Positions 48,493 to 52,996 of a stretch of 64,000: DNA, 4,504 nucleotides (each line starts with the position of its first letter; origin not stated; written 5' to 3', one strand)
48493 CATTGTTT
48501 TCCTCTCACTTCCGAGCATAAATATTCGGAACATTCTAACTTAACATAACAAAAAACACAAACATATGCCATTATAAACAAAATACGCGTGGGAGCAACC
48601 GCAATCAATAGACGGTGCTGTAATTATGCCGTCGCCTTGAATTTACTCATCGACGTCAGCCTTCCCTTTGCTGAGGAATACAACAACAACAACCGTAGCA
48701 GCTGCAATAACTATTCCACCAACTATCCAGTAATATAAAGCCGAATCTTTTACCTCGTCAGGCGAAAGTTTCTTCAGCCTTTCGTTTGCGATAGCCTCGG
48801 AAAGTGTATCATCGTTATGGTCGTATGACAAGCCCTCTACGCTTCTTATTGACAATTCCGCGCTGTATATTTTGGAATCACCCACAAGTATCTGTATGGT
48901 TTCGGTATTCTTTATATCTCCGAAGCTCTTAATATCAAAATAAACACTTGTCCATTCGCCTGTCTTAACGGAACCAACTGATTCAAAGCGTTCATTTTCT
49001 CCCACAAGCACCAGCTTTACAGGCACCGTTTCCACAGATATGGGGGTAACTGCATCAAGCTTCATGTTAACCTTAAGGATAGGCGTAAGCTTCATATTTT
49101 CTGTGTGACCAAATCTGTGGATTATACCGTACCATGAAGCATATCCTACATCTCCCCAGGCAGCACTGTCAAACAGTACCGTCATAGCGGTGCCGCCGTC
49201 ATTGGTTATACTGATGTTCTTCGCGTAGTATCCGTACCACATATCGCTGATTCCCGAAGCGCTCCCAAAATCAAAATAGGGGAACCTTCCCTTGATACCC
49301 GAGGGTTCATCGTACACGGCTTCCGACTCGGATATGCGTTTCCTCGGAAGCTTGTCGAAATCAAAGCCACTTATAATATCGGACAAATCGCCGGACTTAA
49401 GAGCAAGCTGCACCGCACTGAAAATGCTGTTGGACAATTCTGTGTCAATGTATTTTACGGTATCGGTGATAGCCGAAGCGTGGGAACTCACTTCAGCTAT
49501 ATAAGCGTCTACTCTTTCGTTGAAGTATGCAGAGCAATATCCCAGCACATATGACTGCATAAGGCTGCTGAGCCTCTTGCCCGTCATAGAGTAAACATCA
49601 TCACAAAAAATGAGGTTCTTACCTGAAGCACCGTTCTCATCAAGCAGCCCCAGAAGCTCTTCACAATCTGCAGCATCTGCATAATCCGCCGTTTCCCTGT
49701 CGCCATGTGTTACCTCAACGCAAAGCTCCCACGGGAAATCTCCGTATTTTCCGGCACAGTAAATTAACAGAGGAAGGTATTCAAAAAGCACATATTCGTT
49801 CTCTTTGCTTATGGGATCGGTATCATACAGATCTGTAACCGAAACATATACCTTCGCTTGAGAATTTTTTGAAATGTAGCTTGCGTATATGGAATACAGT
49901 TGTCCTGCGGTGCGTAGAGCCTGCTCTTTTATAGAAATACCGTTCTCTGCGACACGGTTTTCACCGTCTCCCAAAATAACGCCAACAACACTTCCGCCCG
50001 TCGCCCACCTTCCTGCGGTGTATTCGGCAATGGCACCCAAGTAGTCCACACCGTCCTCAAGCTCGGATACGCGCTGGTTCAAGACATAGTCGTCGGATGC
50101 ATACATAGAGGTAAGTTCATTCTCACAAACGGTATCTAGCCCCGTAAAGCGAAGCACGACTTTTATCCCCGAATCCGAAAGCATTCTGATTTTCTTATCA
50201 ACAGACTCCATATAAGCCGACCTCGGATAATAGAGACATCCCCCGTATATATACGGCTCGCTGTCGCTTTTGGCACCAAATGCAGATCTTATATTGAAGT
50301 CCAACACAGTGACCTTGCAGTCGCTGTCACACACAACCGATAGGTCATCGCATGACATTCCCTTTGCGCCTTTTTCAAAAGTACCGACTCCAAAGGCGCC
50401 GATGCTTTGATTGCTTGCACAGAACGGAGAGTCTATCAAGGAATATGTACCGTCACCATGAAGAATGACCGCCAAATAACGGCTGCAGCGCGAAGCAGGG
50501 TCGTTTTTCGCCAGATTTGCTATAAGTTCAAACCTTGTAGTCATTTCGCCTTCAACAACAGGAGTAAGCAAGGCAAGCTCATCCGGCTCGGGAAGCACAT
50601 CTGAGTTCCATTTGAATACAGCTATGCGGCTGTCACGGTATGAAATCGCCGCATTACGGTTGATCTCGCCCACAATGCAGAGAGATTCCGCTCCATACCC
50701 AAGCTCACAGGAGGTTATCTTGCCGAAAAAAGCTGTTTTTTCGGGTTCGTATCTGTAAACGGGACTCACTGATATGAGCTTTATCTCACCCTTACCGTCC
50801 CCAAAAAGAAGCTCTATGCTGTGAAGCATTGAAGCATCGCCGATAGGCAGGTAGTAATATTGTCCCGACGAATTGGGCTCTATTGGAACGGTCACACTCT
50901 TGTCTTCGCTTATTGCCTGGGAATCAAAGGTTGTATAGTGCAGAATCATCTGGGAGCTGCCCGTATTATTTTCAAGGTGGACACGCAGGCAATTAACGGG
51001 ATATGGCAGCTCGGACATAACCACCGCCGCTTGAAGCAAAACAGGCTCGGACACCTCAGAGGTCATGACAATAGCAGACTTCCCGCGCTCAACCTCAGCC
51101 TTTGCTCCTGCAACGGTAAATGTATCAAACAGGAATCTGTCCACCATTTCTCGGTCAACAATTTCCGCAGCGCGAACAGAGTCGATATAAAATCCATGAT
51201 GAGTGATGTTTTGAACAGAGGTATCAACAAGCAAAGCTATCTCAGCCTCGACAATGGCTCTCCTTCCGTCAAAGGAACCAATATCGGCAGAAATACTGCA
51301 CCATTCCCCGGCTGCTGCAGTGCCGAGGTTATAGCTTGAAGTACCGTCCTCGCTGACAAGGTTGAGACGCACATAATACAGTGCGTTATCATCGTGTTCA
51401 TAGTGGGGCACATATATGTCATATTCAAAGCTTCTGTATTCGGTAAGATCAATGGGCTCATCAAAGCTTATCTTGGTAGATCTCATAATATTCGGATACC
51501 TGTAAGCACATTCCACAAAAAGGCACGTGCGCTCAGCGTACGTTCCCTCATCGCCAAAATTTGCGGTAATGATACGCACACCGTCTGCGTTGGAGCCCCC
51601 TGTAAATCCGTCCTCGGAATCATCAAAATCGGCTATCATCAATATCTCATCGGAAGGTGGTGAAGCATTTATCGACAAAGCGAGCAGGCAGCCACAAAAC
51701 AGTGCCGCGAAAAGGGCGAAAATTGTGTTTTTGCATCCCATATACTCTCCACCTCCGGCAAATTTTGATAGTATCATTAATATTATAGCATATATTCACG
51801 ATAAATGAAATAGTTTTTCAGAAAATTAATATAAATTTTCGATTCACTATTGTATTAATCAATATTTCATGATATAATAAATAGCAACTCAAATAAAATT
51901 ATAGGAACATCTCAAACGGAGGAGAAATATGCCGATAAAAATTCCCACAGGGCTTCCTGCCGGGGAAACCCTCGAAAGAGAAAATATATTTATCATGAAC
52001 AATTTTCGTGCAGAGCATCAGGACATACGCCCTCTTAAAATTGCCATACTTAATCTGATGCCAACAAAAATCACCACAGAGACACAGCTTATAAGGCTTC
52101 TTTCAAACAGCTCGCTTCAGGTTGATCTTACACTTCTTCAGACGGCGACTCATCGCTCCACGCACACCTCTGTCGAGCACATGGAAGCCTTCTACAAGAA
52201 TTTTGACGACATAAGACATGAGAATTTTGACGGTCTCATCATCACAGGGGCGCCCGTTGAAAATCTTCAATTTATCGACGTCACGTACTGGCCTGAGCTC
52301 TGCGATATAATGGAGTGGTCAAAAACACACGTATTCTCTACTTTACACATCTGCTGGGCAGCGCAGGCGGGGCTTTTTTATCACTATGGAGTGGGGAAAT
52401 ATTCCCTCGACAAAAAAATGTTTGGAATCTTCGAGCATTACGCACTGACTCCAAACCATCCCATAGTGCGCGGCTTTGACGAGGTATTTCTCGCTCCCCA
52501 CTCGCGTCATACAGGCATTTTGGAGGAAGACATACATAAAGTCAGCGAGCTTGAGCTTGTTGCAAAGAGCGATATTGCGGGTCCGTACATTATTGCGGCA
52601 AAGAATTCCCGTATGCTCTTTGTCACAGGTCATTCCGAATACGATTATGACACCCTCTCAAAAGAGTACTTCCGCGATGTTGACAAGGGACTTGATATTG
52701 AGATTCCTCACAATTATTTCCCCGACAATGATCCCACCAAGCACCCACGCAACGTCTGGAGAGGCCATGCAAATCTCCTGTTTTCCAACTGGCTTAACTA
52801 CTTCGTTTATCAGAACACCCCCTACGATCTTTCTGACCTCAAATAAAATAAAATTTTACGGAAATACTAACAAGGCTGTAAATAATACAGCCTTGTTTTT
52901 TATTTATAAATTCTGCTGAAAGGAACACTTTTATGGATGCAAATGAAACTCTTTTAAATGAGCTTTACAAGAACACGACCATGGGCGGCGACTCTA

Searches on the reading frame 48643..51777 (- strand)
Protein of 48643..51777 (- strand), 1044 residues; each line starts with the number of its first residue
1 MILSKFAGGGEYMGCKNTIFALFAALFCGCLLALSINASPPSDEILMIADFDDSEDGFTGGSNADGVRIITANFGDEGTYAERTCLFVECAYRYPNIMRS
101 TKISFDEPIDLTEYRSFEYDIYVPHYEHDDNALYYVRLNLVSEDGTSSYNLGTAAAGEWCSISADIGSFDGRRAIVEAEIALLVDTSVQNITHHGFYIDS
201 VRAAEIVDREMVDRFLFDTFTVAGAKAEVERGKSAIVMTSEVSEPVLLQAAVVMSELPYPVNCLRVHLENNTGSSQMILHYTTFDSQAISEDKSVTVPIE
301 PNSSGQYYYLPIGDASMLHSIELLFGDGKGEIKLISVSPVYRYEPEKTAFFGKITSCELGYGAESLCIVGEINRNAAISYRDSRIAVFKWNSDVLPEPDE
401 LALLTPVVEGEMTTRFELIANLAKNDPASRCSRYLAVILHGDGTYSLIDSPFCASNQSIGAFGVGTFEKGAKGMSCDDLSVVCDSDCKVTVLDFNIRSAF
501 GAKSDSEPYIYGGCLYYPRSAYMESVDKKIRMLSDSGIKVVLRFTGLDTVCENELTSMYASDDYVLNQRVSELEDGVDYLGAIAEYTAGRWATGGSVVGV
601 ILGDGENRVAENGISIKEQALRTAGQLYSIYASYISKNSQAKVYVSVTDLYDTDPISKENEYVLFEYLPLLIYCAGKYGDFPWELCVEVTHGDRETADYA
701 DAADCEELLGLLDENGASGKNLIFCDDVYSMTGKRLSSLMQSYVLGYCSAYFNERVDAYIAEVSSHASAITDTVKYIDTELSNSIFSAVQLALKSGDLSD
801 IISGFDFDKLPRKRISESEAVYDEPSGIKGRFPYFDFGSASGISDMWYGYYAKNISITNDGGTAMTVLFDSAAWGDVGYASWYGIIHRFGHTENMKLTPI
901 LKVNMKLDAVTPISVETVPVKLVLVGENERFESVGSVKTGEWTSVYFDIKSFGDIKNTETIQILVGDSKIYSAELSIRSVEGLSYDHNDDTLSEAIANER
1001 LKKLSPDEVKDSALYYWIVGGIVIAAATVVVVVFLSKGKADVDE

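Call 58: search_protein_families(library=pfam, proteins=[window:48643-51777:-], max_evalue=0.00001)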
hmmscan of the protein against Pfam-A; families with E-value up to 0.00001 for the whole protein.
window:48643-51777:- (1044 aa): 1 family
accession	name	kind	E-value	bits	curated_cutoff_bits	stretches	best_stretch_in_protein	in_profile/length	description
PF18989.5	DUF5722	-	4.8e-10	39.3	30.5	1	469-686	6-234/393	Family of unknown function (DUF5722)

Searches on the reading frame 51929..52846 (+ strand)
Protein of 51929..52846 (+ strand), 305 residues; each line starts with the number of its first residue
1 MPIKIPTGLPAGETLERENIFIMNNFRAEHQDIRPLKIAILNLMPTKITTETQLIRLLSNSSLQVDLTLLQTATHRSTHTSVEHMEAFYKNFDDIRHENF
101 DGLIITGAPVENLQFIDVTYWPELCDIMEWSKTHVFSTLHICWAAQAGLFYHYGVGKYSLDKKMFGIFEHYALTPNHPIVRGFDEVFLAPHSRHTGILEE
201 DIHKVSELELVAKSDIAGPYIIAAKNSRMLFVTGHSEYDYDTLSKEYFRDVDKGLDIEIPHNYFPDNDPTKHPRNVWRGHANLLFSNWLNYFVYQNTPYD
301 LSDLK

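Call 59: search_protein_families(library=pfam, proteins=[window:51929-52846:+], max_evalue=0.00001)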
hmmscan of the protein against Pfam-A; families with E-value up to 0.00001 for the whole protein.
window:51929-52846:+ (305 aa): 1 family
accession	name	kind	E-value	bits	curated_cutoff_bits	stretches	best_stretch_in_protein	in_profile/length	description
PF04204.22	HTS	-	2.5e-138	460.6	27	1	2-299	1-298/298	Homoserine O-succinyltransferase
